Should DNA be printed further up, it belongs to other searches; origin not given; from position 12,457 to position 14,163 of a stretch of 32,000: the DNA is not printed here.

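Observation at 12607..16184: Orphan operon: Ala-rich small protein, two tandem ThiF/E1-like adenylyltransferases, and a LeuA/NifV-type synthase fused to a cupin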

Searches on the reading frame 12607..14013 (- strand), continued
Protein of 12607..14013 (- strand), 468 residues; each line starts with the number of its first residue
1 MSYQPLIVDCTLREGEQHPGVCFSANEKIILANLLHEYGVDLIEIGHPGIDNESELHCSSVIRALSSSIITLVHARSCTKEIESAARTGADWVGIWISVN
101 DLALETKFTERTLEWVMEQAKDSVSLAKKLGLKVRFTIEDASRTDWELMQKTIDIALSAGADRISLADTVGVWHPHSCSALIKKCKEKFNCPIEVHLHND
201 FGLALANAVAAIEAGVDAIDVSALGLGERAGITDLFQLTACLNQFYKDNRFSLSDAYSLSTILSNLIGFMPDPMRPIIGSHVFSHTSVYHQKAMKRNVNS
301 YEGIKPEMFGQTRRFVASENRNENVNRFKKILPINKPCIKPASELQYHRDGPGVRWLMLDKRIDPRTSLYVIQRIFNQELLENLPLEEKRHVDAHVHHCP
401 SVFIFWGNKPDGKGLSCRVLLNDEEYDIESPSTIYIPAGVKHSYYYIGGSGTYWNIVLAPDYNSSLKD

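Call 16: list_cluster_members(proteins=[window:12607-14013:-, window:14010-14858:-, window:14868-15731:-, window:15765-16184:-, window:16548-17360:-, window:8416-9183:-, window:17520-18446:+, window:11936-12556:+])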
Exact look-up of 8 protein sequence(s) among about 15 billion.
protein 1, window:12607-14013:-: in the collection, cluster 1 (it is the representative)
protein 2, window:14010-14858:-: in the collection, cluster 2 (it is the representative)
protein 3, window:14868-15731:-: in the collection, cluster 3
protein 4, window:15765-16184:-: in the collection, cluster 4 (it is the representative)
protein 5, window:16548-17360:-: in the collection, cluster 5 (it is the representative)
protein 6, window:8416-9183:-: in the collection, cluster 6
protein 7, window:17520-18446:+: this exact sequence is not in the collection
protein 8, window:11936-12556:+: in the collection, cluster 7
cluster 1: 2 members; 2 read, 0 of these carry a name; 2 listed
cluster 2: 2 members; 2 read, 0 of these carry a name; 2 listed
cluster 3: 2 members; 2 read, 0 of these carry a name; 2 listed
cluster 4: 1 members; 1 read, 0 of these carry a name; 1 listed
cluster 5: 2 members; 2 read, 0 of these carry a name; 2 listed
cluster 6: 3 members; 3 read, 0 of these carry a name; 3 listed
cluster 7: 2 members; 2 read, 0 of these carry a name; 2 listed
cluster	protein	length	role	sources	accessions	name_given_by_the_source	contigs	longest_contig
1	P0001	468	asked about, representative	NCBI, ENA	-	-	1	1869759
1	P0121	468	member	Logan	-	-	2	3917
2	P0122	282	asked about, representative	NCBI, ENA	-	-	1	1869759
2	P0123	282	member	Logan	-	-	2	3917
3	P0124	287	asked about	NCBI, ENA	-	-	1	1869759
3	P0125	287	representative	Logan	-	-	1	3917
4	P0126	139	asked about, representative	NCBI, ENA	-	-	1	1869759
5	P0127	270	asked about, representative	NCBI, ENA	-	-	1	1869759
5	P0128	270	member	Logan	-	-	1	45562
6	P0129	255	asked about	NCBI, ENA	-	-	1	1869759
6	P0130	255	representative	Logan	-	-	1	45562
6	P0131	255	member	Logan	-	-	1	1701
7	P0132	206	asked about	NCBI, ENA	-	-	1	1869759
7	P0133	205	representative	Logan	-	-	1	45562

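Call 26: predict_structure(alignment_id=A1)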
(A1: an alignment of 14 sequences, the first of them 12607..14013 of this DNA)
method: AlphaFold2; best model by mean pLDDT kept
length: 468 residues; sequences in the alignment: 14
mean_pLDDT: 86.5   pTM: 0.69
mean pLDDT of the five models: 86.5, 83.5, 82.4, 81.5, 80.8
residues with pLDDT >= 90: 254; 70-90: 161; 50-70: 39; < 50: 14
segments of 3 or more residues with pLDDT < 50: 273-277, 329-335
pLDDT, mean of each block of 10 residues (from residue 1): 86 86 89 94 95 94 94 95 98 96 90 95 98 97 95 98 95 92 97 90 87 97 83 90 91 82 75 51 80 88 82 74 51 53 78 73 71 82 76 90 93 91 93 93 92 90 87
secondary structure, 60 per line:
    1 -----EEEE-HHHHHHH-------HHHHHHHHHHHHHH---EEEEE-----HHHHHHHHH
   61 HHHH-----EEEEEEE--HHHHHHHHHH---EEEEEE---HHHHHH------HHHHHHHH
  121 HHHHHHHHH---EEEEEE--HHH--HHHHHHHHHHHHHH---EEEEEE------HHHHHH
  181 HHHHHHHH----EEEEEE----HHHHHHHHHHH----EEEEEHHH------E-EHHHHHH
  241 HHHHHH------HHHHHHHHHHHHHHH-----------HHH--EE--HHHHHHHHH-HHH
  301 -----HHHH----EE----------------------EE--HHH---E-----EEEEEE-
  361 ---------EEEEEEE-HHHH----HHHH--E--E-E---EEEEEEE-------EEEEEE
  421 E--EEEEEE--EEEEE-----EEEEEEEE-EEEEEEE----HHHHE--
elements in order: E6-9 H11-17 H25-38 E42-46 H52-64 E70-76 H79-88 E92-97 H101-106 H113-129 E133-138 H146-159 E163-168 H175-188 E193-198 H203-213 E218-222 H235-246 H253-267 H288-296 H306-309 E354-359 E370-376 H378-381 H386-389 E401-407 E415-421 E424-429 E432-436 E442-449 E451-457 H462-465

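Call 34: fold_search(model_id=the predicted structure, library=pdb)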
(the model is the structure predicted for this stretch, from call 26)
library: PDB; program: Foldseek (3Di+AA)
matches with E <= 10: 1968; with E <= 0.001: 1043
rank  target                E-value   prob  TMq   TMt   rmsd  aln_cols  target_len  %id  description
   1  6ktq_A                1.9e-28  1.00  0.56  0.65  12.6       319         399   34  Crystal structure of catalytic domain of homocitrate synthase from Sulfolobus acidocaldarius (SaHCS(dRAM)) in complex  (released 2020-09-02)
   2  6ktq_B                5.3e-28  1.00  0.56  0.65  12.4       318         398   34  Crystal structure of catalytic domain of homocitrate synthase from Sulfolobus acidocaldarius (SaHCS(dRAM)) in complex  (released 2020-09-02)
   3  6e1j_B                1.1e-24  1.00  0.56  0.64  12.2       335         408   28  Crystal Structure of Methylthioalkylmalate Synthase (BjuMAM1.1) from Brassica juncea (released 2019-05-08)
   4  3mi3_A                1.9e-24  1.00  0.53  0.66  12.9       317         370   32  Homocitrate Synthase Lys4 bound to Lysine (released 2010-04-28)
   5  6e1j_A                2.2e-24  1.00  0.56  0.64  12.1       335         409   28  Crystal Structure of Methylthioalkylmalate Synthase (BjuMAM1.1) from Brassica juncea (released 2019-05-08)
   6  3ivs_A                2.8e-24  1.00  0.52  0.67  12.8       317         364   32  Homocitrate Synthase Lys4 (released 2009-09-22)
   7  3mi3_B                4.6e-24  1.00  0.52  0.65  13.0       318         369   32  Homocitrate Synthase Lys4 bound to Lysine (released 2010-04-28)
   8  2ztj                  4.9e-24  1.00  0.53  0.78  12.8       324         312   30  Crystal structure of homocitrate synthase from Thermus thermophilus complexed with alpha-ketoglutarate (released 2009-10-13)
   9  3ivs_B                1.0e-23  1.00  0.52  0.68  12.8       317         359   32  Homocitrate Synthase Lys4 (released 2009-09-22)
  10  2zyf                  2.6e-23  1.00  0.53  0.79  12.8       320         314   29  Crystal structure of homocitrate synthase from Thermus thermophilus complexed with magnesuim ion and alpha-ketoglutarate (released 2009-12-22)
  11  4ov9                  2.9e-23  1.00  0.55  0.67  12.1       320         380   26  Structure of isopropylmalate synthase binding with alpha-isopropylmalate (released 2014-08-20)
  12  3ivu_A                5.0e-23  1.00  0.51  0.62  11.9       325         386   31  Homocitrate Synthase Lys4 bound to 2-OG (released 2009-09-22)
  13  3rmj_A                6.0e-23  1.00  0.55  0.83   3.9       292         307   26  Crystal structure of truncated alpha-Isopropylmalate Synthase from Neisseria meningitidis (released 2012-03-14)
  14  3ivt_A                6.0e-23  1.00  0.52  0.60  13.6       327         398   32  Homocitrate Synthase Lys4 bound to 2-OG (released 2009-09-22)
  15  3ivt_B                1.2e-22  1.00  0.52  0.61  13.6       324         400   32  Homocitrate Synthase Lys4 bound to 2-OG (released 2009-09-22)
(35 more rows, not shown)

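Call 41: search_protein_families(library=pfam, proteins=[L008:54-1763:+, L008:1780-3267:+, L008:3254-3976:+, L011:7505-8821:+, L011:8828-10129:+, L003:9567-10223:+, L009:3405-4160:+, L009:2665-3378:+, L009:1945-2652:+, L006:8413-9570:-], max_evalue=0.001)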
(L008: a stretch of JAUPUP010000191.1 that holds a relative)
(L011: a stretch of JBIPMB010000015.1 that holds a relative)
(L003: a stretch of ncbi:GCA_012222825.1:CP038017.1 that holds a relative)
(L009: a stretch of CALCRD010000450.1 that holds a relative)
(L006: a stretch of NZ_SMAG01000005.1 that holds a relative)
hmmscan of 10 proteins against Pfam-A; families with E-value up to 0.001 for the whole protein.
L008:54-1763:+ (569 aa): 0 families

L008:1780-3267:+ (495 aa): 0 families

L008:3254-3976:+ (240 aa): 7 families
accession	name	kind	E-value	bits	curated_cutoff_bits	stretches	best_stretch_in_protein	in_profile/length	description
PF01926.29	MMR_HSR1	-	2.9e-19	69.7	21.9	1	48-173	1-113/113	50S ribosome-binding GTPase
PF03193.22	RsgA_GTPase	-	3.1e-08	34.1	30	1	43-108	105-167/174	RsgA GTPase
PF02421.24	FeoB_N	-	7.2e-07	29.3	27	1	48-216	2-151/156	Ferrous iron transport protein B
PF00350.29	Dynamin_N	-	9.9e-06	26.1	27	0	49-70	1-22/168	Dynamin family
PF00009.33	GTP_EFTU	-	1.5e-05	25.1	26.5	0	138-222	95-183/188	Elongation factor Tu GTP binding domain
PF00735.24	Septin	-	1.6e-05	24.8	26.2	0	140-216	118-188/280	Septin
PF09439.16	SRPRB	-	0.00014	21.7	25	1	47-152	4-89/178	Signal recognition particle receptor beta subunit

L011:7505-8821:+ (438 aa): 1 family
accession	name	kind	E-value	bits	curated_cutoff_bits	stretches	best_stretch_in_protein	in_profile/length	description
PF07690.21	MFS_1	-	5.2e-40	137.9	33.4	1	28-364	8-344/347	Major Facilitator Superfamily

L011:8828-10129:+ (433 aa): 2 families
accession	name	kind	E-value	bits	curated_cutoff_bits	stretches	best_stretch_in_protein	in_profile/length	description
PF07690.21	MFS_1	-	3e-35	122.2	33.4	1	30-367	10-344/347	Major Facilitator Superfamily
PF13347.12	MFS_2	-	5e-05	22.5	27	0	147-335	140-331/427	MFS/sugar transport protein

L003:9567-10223:+ (218 aa): 0 families

L009:3405-4160:+ (251 aa): 11 families
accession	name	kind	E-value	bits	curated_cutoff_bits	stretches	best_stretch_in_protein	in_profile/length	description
PF00005.33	ABC_tran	-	9.5e-34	117.4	25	1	17-168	1-137/137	ABC transporter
PF13304.12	AAA_21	-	1e-13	52.5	27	2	127-198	225-299/304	AAA domain, putative AbiEii toxin, Type IV TA system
PF02463.25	SMC_N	-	2.9e-08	33.9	40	1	21-206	19-206/220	RecF/RecN/SMC N terminal domain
PF13166.12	AAA_13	-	1.4e-06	27.8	36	0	157-207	526-579/713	AAA domain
PF13476.12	AAA_23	-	4.2e-06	28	27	1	2-49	2-41/201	AAA domain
PF01637.24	ATPase_2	-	0.00012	22.4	33.2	1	26-116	19-87/225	ATPase domain predominantly from Archaea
PF25199.1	nSTAND_NTPase5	-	0.00012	22.3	34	1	24-70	38-85/145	Novel STAND NTPase 5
PF09818.15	ABC_ATPase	-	0.00014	21.4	23.2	0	22-48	75-100/283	P-loop domain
PF13555.12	AAA_29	-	0.00015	21.9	27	1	18-47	13-42/61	P-loop containing region of AAA domain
PF13191.12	AAA_16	-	0.00035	21.6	32.6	1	28-66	25-63/167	AAA ATPase domain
PF20720.3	nSTAND3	-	0.00078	19.6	27.2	0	22-48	12-38/155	Novel STAND NTPase 3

L009:2665-3378:+ (237 aa): 1 family
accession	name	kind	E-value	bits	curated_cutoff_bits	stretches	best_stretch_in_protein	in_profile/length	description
PF00528.27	BPD_transp_1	-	3.8e-18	66.3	26.4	1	36-230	2-183/184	Binding-protein-dependent transport system inner membrane component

L009:1945-2652:+ (235 aa): 1 family
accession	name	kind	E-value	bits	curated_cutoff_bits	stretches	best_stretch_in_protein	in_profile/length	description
PF00528.27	BPD_transp_1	-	3.9e-22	79.3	26.4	1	35-222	1-179/184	Binding-protein-dependent transport system inner membrane component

L006:8413-9570:- (385 aa): 3 families
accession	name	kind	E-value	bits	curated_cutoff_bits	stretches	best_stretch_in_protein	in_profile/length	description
PF25137.1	ADH_Fe_C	-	1.9e-75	253.3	27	1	190-385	1-194/194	Fe-containing alcohol dehydrogenase family, C-terminal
PF00465.25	Fe-ADH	-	9.8e-49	165.6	31.3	1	11-179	1-168/168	Iron-containing alcohol dehydrogenase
PF13685.12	Fe-ADH_2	-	1.4e-11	45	28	1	16-110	2-94/149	Iron-containing alcohol dehydrogenase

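Call 42: find_encoding_contigs(protein=P0077, flank=7000, max_places=1)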
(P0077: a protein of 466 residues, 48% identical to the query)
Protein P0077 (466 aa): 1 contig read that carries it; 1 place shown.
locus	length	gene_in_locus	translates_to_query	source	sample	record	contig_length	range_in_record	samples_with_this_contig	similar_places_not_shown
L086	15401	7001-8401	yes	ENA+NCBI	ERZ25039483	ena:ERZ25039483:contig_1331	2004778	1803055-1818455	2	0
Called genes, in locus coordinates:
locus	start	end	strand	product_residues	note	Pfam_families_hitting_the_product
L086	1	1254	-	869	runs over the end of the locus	PF17900:Peptidase_M1_N, PF01433:Peptidase_M1, PF11940:DUF3458, PF17432:DUF3458_C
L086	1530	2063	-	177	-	-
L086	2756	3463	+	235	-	PF05023:Phytochelatin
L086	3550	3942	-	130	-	-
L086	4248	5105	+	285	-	PF00899:ThiF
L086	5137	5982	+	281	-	PF00899:ThiF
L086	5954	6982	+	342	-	PF00561:Abhydrolase_1, PF12697:Abhydrolase_6, PF12146:Hydrolase_4, PF06259:Abhydrolase_8 (weak)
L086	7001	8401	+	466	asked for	PF00682:HMGL-like, PF22617:HCS_D2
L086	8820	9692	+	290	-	-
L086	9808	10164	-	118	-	-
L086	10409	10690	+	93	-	PF01527:HTH_Tnp_1 (weak)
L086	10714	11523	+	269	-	PF13276:HTH_21, PF00665:rve, PF24764:rva_4 (weak), PF13683:rve_3, PF13333:rve_2 (weak)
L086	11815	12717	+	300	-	-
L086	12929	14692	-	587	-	PF07167:PhaC_N, PF00561:Abhydrolase_1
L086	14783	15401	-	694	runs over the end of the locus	-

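Call 43: find_encoding_contigs(protein=P0023, flank=7000, max_places=1)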
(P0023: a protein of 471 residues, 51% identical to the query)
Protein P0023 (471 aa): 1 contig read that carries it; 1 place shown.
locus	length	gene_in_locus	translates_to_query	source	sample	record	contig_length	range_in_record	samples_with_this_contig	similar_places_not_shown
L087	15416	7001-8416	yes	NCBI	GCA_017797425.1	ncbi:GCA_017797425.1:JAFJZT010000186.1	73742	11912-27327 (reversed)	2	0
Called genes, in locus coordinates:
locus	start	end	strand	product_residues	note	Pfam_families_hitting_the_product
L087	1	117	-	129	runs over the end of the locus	PF01648:ACPS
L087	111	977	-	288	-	PF03405:FA_desaturase_2 (faint)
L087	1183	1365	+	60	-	-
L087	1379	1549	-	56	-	-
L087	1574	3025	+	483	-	PF21799:MurD-like_N, PF08245:Mur_ligase_M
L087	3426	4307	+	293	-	PF00899:ThiF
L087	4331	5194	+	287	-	PF00899:ThiF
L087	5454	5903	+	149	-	PF04284:DUF441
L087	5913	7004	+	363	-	PF01738:DLH (faint), PF00561:Abhydrolase_1, PF12146:Hydrolase_4, PF12697:Abhydrolase_6, PF06259:Abhydrolase_8 (weak)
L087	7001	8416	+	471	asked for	PF00682:HMGL-like, PF22617:HCS_D2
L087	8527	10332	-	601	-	PF00395:SLH, PF04966:OprB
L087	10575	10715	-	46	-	-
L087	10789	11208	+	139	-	PF03965:Penicillinase_R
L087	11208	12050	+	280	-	PF01435:Peptidase_M48 (weak)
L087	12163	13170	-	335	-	PF01071:GARS_A (weak), PF07478:Dala_Dala_lig_C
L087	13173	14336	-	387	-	PF04055:Radical_SAM, PF12544:LAM_C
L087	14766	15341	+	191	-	PF05685:Uma2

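Call 44: find_encoding_contigs(protein=P0020, flank=7000, max_places=1)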
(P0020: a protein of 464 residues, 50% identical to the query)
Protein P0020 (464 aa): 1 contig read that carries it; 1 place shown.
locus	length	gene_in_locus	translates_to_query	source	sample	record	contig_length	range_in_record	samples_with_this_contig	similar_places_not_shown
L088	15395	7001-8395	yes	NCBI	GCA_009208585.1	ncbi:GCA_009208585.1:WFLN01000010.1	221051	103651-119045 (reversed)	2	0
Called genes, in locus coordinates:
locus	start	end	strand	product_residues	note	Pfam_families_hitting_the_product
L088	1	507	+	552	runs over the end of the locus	PF09822:ABC_transp_aux (weak)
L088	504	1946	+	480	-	PF14238:DUF4340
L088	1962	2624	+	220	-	PF21906:WHD_NrtR (weak)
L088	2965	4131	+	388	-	PF00072:Response_reg (weak)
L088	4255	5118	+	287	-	PF00899:ThiF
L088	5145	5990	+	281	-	PF00899:ThiF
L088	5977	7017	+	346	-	PF00561:Abhydrolase_1, PF12697:Abhydrolase_6, PF12146:Hydrolase_4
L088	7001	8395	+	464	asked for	PF00682:HMGL-like, PF22617:HCS_D2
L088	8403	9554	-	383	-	PF00142:Fer4_NifH (faint), PF09140:MipZ, PF10609:ParA, PF13614:AAA_31, PF01656:CbiA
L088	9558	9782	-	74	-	PF01106:NifU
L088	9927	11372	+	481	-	-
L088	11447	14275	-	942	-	PF01588:tRNA_bind, PF03483:B3_4, PF03484:B5, PF17759:tRNA_synthFbeta, PF03147:FDX-ACB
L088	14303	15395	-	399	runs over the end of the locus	PF02912:Phe_tRNA-synt_N, PF01409:tRNA-synt_2d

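Call 47: search_protein_families(library=padloc, proteins=[window:12607-14013:-, L003:6937-8001:+, L001:6488-6925:+], max_evalue=0.001)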
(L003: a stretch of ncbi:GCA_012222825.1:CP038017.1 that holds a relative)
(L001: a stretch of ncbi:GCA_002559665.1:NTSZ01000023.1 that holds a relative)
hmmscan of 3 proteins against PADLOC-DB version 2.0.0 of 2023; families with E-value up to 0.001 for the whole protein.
window:12607-14013:- (468 aa): 0 families

L003:6937-8001:+ (354 aa): 0 families

L001:6488-6925:+ (145 aa): 0 families
